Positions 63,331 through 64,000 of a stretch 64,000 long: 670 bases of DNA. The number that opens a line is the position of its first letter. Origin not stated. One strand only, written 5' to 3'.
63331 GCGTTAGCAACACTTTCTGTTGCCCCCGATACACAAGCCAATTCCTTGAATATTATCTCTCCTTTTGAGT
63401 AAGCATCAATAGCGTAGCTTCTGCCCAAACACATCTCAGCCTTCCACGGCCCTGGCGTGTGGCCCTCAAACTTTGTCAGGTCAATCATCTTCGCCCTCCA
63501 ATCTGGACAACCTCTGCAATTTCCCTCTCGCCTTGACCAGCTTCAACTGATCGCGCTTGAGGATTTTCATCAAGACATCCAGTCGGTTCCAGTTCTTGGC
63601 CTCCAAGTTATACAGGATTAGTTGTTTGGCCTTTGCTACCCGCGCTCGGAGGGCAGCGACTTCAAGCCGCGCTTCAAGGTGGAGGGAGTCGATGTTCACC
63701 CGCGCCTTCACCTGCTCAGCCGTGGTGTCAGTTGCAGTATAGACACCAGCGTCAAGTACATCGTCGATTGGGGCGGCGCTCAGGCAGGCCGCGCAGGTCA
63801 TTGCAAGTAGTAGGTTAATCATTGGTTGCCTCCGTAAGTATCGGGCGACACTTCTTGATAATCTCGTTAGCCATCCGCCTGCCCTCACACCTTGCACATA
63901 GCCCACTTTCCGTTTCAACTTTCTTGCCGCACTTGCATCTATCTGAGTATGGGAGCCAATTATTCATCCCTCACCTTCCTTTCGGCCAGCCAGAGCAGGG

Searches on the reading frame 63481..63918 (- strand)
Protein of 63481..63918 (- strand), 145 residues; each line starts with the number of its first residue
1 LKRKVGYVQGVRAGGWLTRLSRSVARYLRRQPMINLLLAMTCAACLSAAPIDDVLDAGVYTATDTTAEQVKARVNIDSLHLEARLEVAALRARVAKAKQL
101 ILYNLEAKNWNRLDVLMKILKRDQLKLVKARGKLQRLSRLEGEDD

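Call 10: search_protein_families(library=pfam, proteins=[window:63481-63918:-], max_evalue=0.1)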
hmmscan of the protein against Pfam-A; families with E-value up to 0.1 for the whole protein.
window:63481-63918:- (145 aa): 0 families

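Call 11: search_protein_families(library=phrogs, proteins=[window:63481-63918:-], max_evalue=0.01)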
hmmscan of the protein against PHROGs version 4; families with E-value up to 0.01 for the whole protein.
window:63481-63918:- (145 aa): 0 families

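Call 48: find_encoding_contigs(protein=window:63481-63918:-, flank=10000)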
Protein window:63481-63918:- (145 aa): no gene with exactly this product is on record in the collection.
